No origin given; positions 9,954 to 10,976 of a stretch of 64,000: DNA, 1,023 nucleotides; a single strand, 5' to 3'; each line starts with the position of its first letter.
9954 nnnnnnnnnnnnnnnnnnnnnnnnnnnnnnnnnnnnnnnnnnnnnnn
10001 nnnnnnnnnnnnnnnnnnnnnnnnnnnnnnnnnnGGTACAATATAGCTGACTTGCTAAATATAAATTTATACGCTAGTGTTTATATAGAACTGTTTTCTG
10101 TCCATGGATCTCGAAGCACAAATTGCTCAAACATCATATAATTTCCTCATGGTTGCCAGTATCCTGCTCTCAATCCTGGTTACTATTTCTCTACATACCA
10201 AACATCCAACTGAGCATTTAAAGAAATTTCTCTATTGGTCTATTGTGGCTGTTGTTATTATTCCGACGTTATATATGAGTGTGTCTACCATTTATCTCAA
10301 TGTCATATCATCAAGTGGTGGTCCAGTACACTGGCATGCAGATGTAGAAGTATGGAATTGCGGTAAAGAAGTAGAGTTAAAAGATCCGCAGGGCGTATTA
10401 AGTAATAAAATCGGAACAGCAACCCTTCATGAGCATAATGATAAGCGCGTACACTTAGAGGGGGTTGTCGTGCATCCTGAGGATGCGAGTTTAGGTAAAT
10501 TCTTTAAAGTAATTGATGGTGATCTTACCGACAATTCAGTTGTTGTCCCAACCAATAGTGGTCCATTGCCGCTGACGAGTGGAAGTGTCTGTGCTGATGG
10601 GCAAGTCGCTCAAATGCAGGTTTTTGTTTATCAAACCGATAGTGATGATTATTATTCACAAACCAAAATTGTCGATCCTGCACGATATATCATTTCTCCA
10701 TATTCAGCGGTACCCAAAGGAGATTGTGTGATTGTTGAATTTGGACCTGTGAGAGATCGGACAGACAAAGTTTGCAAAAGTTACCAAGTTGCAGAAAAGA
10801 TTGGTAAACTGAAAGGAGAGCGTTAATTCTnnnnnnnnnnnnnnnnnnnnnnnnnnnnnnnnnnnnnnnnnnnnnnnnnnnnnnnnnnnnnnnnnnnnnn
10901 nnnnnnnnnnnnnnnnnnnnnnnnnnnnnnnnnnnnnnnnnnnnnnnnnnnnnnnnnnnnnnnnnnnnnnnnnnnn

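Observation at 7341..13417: Operon coupling a P2-type cation ATPase to a CcdA-like thiol-disulfide module, a stand-alone ATP-cone protein and a lipoamide-dehydrogenase-like FAD reductase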

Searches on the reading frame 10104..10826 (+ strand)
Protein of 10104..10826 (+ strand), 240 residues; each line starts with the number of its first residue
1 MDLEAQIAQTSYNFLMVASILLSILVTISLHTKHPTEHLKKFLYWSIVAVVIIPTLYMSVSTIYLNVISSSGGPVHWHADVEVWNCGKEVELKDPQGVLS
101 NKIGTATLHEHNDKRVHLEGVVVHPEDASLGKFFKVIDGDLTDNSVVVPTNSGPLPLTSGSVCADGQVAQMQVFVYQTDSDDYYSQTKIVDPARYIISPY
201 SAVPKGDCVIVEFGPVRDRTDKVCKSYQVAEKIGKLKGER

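Call 3: search_protein_families(library=pfam, proteins=[window:10104-10826:+], max_evalue=0.01)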
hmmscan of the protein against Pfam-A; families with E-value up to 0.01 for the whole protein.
window:10104-10826:+ (240 aa): 0 families

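Call 4: search_protein_families(library=ncbifam, proteins=[window:10104-10826:+], max_evalue=0.01)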
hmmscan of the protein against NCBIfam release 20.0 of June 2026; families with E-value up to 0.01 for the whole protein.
window:10104-10826:+ (240 aa): 0 families

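Call 11: find_homologous_proteins(query=window:10104-10826:+)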
Query window:10104-10826:+ (240 aa): 907 proteins with E <= 0.001 among 1120 candidates; the best 120 are listed.
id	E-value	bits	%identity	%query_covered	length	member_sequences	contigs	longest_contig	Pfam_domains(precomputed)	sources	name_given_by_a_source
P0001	1.8e-157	540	100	100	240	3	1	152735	-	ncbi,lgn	-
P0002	7.1e-132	456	82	100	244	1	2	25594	-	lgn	-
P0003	4.0e-121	421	74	100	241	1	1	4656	-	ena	-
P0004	1.0e-118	413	72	100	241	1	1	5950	-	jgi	jgi:hypothetical protein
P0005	1.7e-115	402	73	100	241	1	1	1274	-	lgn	-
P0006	1.0e-112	393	70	100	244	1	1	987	-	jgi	jgi:hypothetical protein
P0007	3.9e-112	391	70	100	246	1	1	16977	-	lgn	-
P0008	4.2e-112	391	70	100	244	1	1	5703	-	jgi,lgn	jgi:hypothetical protein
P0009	8.8e-111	387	69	100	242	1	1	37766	-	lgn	-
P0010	3.8e-110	385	69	100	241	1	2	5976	-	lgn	-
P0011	4.8e-110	384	68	100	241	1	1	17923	-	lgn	-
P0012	1.7e-109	383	69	100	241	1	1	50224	-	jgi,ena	jgi:hypothetical protein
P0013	2.4e-109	382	67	100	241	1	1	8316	-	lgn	-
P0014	1.1e-107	377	68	100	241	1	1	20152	-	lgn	-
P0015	1.1e-107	377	68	100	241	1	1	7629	-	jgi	jgi:hypothetical protein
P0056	3.3e-86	306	57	100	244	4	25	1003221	-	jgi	jgi:hypothetical protein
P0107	2.0e-80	287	56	98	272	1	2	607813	-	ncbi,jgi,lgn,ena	-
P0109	3.7e-80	286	52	99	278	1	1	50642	-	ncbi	-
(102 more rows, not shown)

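Call 28: search_solved_structures(query=A2, max_evalue=1)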
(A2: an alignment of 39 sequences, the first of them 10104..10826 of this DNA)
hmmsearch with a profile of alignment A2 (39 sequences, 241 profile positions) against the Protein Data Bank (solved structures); distinct sequences matched with E-value up to 1: 0.
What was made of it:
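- Tried and rejected: A PDB sequence profile search gave nothing (call 28).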

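Call 34: predict_structure(alignment_id=A2)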
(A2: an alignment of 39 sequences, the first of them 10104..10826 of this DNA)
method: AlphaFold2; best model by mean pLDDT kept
length: 240 residues; sequences in the alignment: 39
mean_pLDDT: 92.9   pTM: 0.81
mean pLDDT of the five models: 92.9, 88.9, 88.8, 88.8, 85.4
residues with pLDDT >= 90: 204; 70-90: 32; 50-70: 4; < 50: 0
segments of 3 or more residues with pLDDT < 50: none
pLDDT, mean of each block of 10 residues (from residue 1): 80 94 96 93 96 94 92 94 96 80 88 92 94 95 95 94 93 96 96 96 91 96 95 94
secondary structure, 60 per line:
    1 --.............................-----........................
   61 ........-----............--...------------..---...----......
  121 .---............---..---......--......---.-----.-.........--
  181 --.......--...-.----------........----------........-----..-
elements in order: H3-31 H37-68 E74-85 E88-90 E108-110 E115-121 H125-128 H130-136 E145-150 E153-158 E170-178 E183-189 E207-214 H225-232
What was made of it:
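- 10104..10826 (+): 'prot2': N-out 2-TM hairpin plus a ~170-aa extracytoplasmic domain with no detectable fold match, an invariant His/Asp/Glu cluster and an invariant Cys pair. AF2 model with pLDDT 92.9 (call 34).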

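Call 37: fold_search(model_id=the predicted structure, library=pdb)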
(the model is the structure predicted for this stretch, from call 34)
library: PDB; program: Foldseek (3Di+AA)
matches with E <= 10: 157; with E <= 0.001: 0
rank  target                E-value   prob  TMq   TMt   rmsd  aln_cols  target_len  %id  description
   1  7n0e_B                5.8e-01  0.41  0.21  0.26  14.0       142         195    9  Co-complex of the histidine kinase region of RetS and the dimerization and histidine phosphotransfer domain of GacS (released 2022-03-09)
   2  7b5i_AB               7.9e-01  0.01  0.10  0.07  16.4       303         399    5  Cryo-EM structure of the contractile injection system cap complex from Anabaena PCC7120 (released 2022-02-23)
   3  5y3c                  1.0e+00  0.13  0.21  0.45   7.6       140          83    8  Crystal structure of zebrafish Ccd1 DIX domain (released 2017-09-06)
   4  2r4e_A                1.1e+00  0.01  0.08  0.06  18.9       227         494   11  Crystal structure of Escherichia coli Glycerol-3-phosphate Dehydrogenase in complex with DHAP (released 2008-04-29)
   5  3pz8_D                1.1e+00  0.08  0.13  0.30  10.9        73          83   12  Crystal structure of Dvl1-DIX(Y17D) mutant (released 2010-12-29)
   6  8vc9_A                1.2e+00  0.51  0.23  0.15   9.5       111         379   12  Hybrid response regulator LvrB from Leptospira / phosphorylated REC form (released 2024-12-18)
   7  4npr_B                1.3e+00  0.01  0.11  0.12  15.4       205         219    5  Crystal Structure of the Family 12 Xyloglucanase from Aspergillus niveus (released 2014-12-24)
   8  8vc9_F                1.5e+00  0.44  0.24  0.16   8.9       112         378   11  Hybrid response regulator LvrB from Leptospira / phosphorylated REC form (released 2024-12-18)
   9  4s3l_A                1.7e+00  0.01  0.13  0.10  14.2       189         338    8  Crystal Structure of major pilin protein PitB from type II pilus of Streptococcus pneumoniae (released 2015-07-29)
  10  8rbj_A                2.2e+00  0.01  0.08  0.05  14.9       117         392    9  Structure of fungal tRNA ligase in complex with RNA (released 2025-06-18)
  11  9ijj_4H               2.5e+00  0.03  0.20  0.02  28.9       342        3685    9  In situ structure of the central apparatus in mouse sperm axoneme. (released 2025-06-04)
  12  1uus                  2.5e+00  0.02  0.17  0.10  20.5       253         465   13  Structure of an activated Dictyostelium STAT in its DNA-unbound form (released 2004-03-26)
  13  1uur                  2.5e+00  0.02  0.16  0.10  21.0       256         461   12  Structure of an activated Dictyostelium STAT in its DNA-unbound form (released 2004-03-26)
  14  8eja_B                2.6e+00  0.85  0.24  0.49   2.0        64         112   11  Computational design of potent and selective inhibitors of Bak and Bax (released 2024-03-20)
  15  5zrd_C                2.6e+00  0.04  0.13  0.07  13.7       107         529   19  Tyrosinase from Burkholderia thailandensis (BtTYR) at low pH condition (released 2018-10-31)
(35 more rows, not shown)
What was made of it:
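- Tried and rejected: Fold assignment of prot2: the AF2 model is good (pLDDT 92.9), but Foldseek against the PDB gave nothing below E 0.5 (call 37).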

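Call 44: find_encoding_contigs(protein=P0056, flank=6000, max_places=1)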
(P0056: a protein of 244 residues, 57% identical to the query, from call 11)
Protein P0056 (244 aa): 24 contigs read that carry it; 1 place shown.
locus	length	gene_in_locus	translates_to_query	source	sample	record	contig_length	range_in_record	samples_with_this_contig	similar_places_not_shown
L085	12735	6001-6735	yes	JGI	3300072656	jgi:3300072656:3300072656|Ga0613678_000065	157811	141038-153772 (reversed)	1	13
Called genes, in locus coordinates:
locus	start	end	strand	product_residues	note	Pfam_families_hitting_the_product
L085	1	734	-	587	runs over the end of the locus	PF00515:TPR_1 (faint), PF07719:TPR_2 (faint), PF13424:TPR_12 (faint), PF13428:TPR_14 (faint)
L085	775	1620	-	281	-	-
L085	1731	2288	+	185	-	PF01769:MgtE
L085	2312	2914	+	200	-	PF13302:Acetyltransf_3 (weak), PF00583:Acetyltransf_1 (weak), PF13508:Acetyltransf_7 (weak), PF13673:Acetyltransf_10 (weak)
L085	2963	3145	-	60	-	-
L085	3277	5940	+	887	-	PF00690:Cation_ATPase_N, PF00122:E1-E2_ATPase, PF00702:Hydrolase, PF13246:Cation_ATPase, PF12710:HAD (faint), PF00689:Cation_ATPase_C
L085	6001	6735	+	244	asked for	-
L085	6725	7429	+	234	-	PF11139:SfLAP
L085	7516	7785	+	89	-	PF03477:ATP-cone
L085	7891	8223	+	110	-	PF01022:HTH_5 (weak)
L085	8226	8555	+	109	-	PF00581:Rhodanese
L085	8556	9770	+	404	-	PF07690:MFS_1, PF12832:MFS_1_like, PF07690:MFS_1 (weak)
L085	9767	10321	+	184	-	PF02525:Flavodoxin_2, PF03358:FMN_red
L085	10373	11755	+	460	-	PF00890:FAD_binding_2 (faint), PF01134:GIDA (faint), PF01266:DAO (faint), PF03486:HI0933_like (faint), PF07992:Pyr_redox_2, PF13450:NAD_binding_8 (weak), PF00070:Pyr_redox, PF02852:Pyr_redox_dim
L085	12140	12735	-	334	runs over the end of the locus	PF01933:CofD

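Call 45: find_encoding_contigs(protein=P0107, flank=6000, max_places=1)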
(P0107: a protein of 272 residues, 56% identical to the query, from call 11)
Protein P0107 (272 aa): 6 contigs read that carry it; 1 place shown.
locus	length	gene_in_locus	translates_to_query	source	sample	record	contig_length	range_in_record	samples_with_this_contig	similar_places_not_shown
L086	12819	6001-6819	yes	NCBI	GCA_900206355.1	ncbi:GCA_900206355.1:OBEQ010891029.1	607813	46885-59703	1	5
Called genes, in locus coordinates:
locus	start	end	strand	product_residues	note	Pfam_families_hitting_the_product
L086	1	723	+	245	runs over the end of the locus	PF19420:DDAH_eukar, PF02274:ADI (faint)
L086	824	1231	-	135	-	PF00293:NUDIX, PF14815:NUDIX_4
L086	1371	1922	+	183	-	PF01625:PMSR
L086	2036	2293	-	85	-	PF04020:Phage_holin_4_2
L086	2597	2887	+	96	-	-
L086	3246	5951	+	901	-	PF00690:Cation_ATPase_N, PF00122:E1-E2_ATPase, PF00702:Hydrolase, PF13246:Cation_ATPase, PF12710:HAD (weak), PF00689:Cation_ATPase_C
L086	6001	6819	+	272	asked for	-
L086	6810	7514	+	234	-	-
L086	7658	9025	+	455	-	PF03486:HI0933_like (faint), PF07992:Pyr_redox_2, PF00070:Pyr_redox, PF02852:Pyr_redox_dim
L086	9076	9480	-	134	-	PF04191:PEMT, PF04140:ICMT (weak)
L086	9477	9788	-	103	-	PF03992:ABM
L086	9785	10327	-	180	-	-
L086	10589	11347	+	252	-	PF00856:SET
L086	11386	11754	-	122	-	PF00072:Response_reg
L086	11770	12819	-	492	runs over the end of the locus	PF00989:PAS, PF08448:PAS_4 (faint), PF13188:PAS_8 (weak), PF13426:PAS_9, PF00512:HisKA, PF02518:HATPase_c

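Call 46: find_encoding_contigs(protein=P0109, flank=6000, max_places=1)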
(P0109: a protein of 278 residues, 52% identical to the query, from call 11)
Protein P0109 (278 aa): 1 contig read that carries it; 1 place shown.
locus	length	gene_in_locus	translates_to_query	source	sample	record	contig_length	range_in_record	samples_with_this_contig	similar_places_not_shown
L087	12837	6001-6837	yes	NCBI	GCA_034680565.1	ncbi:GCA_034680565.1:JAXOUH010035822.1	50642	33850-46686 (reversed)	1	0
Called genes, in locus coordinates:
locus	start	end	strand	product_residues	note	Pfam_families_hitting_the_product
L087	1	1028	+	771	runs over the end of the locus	PF04932:Wzy_C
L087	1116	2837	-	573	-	PF00343:Phosphorylase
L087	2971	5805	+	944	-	PF00690:Cation_ATPase_N, PF00122:E1-E2_ATPase, PF00702:Hydrolase, PF13246:Cation_ATPase, PF00689:Cation_ATPase_C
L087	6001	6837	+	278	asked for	-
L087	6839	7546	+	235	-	PF02683:DsbD_TM, PF11139:SfLAP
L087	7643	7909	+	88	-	PF03477:ATP-cone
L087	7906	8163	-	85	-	-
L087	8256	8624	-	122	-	PF00072:Response_reg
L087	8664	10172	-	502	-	PF00989:PAS, PF13188:PAS_8 (weak), PF13426:PAS_9, PF00512:HisKA, PF02518:HATPase_c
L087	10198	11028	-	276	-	PF04228:Zn_peptidase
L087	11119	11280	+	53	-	-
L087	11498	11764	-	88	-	PF11680:DUF3276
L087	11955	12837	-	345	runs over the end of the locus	PF00989:PAS, PF13188:PAS_8 (weak), PF13426:PAS_9, PF08447:PAS_3, PF00512:HisKA, PF02518:HATPase_c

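Call 73: search_protein_representatives(alignment_id=A2)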
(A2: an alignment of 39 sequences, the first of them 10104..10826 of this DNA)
Query: 39 sequences, 241 profile positions. Proteins with E-value up to 0.001 (for the whole library): 462; up to 1e-10: 311; up to 1e-30: 163. The best 150 are listed.
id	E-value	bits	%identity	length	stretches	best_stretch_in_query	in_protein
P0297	1.9e-96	338.2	-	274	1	2-238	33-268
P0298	3.6e-91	320.9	-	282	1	3-232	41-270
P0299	5.1e-90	317.2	-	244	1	3-238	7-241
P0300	6.1e-90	316.9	-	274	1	3-236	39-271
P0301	5.1e-87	307.3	-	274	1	5-239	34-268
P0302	6.7e-85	300.4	-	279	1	3-238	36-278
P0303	1.5e-84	299.3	-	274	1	2-230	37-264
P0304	3.5e-81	288.2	-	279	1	3-240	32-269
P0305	3.8e-81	288.1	-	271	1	3-231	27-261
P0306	1.4e-80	286.2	-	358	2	3-153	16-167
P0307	1.8e-80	285.9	-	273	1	6-238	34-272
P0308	7.2e-80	283.9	-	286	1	3-236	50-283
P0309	3.8e-79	281.6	-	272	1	3-237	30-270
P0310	1.7e-78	279.4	-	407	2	2-154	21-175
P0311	4.2e-78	278.1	-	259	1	2-234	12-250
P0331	2.5e-71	256.0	-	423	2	2-152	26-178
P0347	8.6e-66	237.8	-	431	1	4-239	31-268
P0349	5.6e-65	235.2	-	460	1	4-239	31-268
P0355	6.4e-63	228.4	-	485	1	4-239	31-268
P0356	2.9e-62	226.3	-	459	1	3-239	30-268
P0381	3.1e-51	190.2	-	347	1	13-215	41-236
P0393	2.0e-49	184.3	-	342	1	3-226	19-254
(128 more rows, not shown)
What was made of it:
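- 10104..10826 (+): The family has 462 clusters at 50% identity (call 73).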

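Call 74: search_protein_families(library=pfam, proteins=[P0347, P0349, P0355, P0356, P0310, P0331, P0381, P0393], max_evalue=0.01)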
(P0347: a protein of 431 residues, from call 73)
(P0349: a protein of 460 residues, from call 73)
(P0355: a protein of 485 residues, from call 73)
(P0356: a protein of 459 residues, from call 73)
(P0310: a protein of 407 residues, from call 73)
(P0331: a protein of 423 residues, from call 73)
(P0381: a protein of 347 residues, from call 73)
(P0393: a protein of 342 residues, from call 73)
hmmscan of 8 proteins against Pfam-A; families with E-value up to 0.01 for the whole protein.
P0347 (431 aa): 0 families

P0349 (460 aa): 0 families

P0355 (485 aa): 0 families

P0356 (459 aa): 0 families

P0310 (407 aa): 0 families

P0331 (423 aa): 0 families

P0381 (347 aa): 1 family
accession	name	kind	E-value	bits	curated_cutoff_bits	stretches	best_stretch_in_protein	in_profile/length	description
PF08006.16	HAAS_TM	-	0.00075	20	28.3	1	33-100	12-77/117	HAAS transmembrane region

P0393 (342 aa): 0 families
